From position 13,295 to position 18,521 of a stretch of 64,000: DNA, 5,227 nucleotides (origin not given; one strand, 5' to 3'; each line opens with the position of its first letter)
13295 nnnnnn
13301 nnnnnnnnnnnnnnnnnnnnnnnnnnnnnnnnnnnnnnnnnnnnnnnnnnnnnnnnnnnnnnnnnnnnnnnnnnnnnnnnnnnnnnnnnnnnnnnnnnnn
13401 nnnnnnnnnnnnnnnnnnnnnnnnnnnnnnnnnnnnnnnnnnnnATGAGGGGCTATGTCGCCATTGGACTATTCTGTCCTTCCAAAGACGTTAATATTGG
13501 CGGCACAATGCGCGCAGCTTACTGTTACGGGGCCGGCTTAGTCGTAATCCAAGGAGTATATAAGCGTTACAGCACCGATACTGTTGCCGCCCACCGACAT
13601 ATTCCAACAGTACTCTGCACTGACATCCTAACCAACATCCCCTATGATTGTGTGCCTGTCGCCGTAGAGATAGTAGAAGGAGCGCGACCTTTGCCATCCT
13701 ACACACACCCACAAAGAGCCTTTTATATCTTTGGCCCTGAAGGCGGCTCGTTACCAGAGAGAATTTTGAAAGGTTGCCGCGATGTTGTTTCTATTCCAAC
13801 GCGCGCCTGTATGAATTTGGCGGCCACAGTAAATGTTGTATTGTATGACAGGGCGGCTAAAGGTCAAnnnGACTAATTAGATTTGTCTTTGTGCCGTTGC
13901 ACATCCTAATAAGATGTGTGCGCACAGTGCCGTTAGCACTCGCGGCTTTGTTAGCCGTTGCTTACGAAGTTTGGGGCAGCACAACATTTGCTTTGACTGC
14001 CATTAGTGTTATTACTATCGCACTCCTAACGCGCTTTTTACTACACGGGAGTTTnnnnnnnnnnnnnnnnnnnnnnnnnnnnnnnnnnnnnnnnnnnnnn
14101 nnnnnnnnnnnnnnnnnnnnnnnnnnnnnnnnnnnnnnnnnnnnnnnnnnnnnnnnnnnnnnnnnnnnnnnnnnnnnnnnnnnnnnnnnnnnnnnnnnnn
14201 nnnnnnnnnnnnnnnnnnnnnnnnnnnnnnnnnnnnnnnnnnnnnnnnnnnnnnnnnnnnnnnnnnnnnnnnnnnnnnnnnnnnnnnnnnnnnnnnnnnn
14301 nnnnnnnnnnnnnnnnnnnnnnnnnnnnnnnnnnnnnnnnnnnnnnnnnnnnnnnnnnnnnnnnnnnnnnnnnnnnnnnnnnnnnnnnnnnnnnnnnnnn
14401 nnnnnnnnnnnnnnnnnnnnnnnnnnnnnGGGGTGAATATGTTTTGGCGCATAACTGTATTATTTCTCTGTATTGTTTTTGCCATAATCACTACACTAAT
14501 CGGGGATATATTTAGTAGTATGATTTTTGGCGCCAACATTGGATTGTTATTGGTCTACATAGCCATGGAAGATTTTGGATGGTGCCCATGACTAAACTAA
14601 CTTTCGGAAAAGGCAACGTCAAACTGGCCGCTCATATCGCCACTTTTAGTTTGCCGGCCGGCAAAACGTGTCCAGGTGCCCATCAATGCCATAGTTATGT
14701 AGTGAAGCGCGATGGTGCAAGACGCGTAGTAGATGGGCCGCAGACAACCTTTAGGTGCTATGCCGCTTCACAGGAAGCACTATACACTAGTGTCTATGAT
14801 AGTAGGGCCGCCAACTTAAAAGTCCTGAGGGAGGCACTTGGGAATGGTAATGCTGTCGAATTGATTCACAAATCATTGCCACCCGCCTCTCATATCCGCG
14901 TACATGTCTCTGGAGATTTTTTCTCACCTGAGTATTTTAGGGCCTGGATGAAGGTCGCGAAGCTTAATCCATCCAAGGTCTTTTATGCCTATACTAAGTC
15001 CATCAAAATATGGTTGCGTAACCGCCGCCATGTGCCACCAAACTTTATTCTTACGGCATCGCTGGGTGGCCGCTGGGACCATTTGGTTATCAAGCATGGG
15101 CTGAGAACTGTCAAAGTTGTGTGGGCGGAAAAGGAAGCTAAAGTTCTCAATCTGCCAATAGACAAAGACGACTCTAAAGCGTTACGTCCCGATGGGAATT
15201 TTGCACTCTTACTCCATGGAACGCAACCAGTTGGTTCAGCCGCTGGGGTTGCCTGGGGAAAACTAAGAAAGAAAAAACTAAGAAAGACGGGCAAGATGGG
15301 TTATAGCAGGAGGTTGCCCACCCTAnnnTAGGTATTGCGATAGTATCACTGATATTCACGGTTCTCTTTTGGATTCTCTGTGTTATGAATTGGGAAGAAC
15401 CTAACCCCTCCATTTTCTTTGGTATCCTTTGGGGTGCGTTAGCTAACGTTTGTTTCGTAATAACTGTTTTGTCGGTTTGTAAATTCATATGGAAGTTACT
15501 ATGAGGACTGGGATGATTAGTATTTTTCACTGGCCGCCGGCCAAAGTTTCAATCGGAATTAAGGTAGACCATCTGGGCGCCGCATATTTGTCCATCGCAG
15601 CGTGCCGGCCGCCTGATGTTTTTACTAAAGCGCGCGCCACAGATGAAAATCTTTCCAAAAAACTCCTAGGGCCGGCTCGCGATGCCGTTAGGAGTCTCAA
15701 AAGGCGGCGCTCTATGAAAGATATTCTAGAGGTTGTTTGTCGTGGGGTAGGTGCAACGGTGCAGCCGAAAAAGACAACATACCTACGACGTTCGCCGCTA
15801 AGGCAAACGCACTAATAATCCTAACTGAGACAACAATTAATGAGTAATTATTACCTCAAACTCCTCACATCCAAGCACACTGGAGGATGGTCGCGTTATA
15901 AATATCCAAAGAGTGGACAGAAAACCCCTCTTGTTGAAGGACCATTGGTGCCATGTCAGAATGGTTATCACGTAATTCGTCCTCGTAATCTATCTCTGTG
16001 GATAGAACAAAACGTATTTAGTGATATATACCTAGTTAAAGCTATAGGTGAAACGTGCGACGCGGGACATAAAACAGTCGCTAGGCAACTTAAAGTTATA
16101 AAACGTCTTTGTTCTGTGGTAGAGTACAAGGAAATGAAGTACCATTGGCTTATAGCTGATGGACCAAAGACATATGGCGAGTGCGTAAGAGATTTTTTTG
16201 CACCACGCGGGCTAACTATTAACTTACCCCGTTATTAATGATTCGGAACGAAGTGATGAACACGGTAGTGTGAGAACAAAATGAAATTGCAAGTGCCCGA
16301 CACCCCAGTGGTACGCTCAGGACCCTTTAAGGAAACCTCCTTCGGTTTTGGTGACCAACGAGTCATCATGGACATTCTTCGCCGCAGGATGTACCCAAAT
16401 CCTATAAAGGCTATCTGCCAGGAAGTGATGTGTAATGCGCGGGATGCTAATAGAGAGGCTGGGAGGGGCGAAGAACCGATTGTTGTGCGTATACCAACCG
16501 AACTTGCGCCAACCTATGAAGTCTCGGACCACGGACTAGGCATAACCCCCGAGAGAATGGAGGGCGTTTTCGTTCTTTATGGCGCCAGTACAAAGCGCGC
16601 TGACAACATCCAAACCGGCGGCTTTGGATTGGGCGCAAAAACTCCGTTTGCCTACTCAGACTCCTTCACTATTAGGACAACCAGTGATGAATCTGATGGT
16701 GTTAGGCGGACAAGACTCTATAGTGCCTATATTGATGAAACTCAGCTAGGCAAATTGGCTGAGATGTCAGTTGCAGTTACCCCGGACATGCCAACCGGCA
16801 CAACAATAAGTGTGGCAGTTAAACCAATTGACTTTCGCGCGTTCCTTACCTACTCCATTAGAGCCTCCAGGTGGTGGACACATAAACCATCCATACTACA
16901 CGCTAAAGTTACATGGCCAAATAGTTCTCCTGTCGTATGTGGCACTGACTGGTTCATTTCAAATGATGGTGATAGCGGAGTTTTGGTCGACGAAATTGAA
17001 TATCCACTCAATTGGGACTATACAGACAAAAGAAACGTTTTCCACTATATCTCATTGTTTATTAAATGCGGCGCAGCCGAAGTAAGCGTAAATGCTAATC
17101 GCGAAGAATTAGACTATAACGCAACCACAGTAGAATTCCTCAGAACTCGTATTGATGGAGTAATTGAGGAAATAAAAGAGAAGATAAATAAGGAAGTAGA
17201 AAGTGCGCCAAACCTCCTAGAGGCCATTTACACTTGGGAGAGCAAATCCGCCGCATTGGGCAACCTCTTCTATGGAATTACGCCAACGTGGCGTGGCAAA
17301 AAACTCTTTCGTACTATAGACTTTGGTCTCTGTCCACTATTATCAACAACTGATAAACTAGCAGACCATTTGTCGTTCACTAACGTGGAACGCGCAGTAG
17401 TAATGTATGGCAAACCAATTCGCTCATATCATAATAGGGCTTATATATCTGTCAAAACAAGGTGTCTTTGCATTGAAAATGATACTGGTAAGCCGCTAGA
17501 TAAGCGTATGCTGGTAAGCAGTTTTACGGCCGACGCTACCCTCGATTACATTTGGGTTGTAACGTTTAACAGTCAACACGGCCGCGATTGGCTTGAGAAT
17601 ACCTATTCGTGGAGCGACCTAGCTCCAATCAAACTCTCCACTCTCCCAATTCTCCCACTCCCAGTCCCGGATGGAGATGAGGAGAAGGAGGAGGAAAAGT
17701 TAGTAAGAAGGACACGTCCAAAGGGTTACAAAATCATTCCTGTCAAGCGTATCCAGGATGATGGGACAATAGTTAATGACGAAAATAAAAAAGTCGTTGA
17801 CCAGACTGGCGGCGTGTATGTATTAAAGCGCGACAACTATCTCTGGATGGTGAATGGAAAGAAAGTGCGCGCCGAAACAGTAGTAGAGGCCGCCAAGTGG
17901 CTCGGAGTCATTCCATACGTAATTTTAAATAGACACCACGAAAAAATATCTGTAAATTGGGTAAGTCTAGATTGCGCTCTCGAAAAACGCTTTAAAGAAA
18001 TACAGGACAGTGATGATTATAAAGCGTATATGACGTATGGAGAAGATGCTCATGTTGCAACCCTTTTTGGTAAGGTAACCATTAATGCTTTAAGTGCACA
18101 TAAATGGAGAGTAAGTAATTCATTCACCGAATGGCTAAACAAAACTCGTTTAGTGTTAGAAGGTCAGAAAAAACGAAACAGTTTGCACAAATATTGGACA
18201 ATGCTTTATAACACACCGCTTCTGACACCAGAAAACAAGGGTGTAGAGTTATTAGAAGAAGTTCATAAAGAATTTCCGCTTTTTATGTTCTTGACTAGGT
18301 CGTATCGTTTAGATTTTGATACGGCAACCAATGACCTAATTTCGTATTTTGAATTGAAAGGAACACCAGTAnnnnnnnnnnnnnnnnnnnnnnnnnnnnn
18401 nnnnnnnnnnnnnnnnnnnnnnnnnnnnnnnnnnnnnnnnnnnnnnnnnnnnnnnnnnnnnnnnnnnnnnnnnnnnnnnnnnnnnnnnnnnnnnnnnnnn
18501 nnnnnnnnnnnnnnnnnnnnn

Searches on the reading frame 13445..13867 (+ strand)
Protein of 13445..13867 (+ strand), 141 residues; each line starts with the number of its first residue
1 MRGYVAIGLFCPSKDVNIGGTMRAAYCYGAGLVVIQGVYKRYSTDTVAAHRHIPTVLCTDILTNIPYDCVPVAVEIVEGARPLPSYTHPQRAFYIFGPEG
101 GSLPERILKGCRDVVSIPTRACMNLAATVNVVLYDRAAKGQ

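Call 68: search_protein_families(library=pfam, proteins=[window:13445-13867:+], max_evalue=0.001)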
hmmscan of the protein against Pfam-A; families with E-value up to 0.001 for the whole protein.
window:13445-13867:+ (141 aa): 1 family
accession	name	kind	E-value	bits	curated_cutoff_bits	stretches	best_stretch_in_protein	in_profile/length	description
PF00588.24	SpoU_methylase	-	5.3e-13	49.7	29.7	1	6-134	3-142/142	SpoU rRNA Methylase family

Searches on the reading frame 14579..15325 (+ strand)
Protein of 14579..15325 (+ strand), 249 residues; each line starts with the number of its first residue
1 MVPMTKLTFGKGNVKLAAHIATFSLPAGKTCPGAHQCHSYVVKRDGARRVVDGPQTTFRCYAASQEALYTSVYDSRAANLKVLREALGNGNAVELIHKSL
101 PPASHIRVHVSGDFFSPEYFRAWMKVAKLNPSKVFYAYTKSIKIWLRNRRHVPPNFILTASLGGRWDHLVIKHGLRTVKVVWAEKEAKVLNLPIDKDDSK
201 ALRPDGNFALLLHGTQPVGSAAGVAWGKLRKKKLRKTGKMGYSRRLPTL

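Call 68: search_protein_families(library=pfam, proteins=[window:14579-15325:+], max_evalue=0.001)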
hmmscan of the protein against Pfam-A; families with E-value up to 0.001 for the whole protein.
window:14579-15325:+ (249 aa): 1 family
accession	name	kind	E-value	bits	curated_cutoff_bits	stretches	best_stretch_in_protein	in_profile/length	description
PF17338.8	GP88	-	2.5e-39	135.9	24.4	1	9-219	12-219/230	Gene product 88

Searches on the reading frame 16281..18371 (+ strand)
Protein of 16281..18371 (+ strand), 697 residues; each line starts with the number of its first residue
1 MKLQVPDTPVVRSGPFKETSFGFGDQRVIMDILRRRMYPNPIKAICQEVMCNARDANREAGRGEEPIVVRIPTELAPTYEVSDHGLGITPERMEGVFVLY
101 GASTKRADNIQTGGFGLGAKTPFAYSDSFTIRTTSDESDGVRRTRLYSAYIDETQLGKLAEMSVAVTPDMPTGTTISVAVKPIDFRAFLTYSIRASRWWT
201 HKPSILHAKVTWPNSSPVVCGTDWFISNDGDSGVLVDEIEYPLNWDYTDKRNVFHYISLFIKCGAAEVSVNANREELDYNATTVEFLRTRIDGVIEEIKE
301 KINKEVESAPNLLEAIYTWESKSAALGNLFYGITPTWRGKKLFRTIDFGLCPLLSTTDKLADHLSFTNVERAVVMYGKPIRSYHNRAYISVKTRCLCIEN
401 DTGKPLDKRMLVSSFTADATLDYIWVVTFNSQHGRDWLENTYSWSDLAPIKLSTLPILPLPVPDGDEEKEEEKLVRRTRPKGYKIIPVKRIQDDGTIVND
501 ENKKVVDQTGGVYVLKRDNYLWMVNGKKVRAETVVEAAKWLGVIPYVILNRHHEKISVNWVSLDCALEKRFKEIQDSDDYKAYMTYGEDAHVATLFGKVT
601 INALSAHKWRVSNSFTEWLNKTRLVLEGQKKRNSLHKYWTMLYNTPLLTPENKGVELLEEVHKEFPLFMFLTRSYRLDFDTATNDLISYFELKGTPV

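Call 3: search_protein_families(library=pfam, proteins=[window:16281-18371:+], max_evalue=0.1)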
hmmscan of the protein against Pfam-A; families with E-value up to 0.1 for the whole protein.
window:16281-18371:+ (697 aa): 1 family
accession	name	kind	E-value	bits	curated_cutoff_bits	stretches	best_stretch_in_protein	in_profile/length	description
PF02518.31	HATPase_c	-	0.00015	22.6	26.4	1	40-121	4-79/111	Histidine kinase-, DNA gyrase B-, and HSP90-like ATPase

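Call 4: search_protein_families(library=phrogs, proteins=[window:16281-18371:+], max_evalue=0.01)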
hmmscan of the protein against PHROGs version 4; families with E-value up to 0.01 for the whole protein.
window:16281-18371:+ (697 aa): 8 families
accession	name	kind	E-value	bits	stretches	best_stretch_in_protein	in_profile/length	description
phrog_612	-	lysis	1.2e-73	250.5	1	1-679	1-711/725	RIIA lysis inhibitor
phrog_2979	-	lysis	7.7e-40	138.3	1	11-134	14-134/846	RIIA lysis inhibitor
phrog_30832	-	lysis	1.8e-26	94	1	3-206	3-201/735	RIIA lysis inhibitor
phrog_38678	-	lysis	7.7e-23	81.6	1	27-137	35-149/805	RIIA lysis inhibitor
phrog_609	-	lysis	6e-18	65.2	1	20-184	23-180/1055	RIIB lysis inhibitor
phrog_3661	-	lysis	6.3e-17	62.4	1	92-309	171-402/917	RIIA lysis inhibitor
phrog_24904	-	lysis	1.4e-16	61.2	1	19-298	20-294/695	RIIA lysis inhibitor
phrog_6203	-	unknown function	0.0078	15.8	0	30-109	15-86/644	-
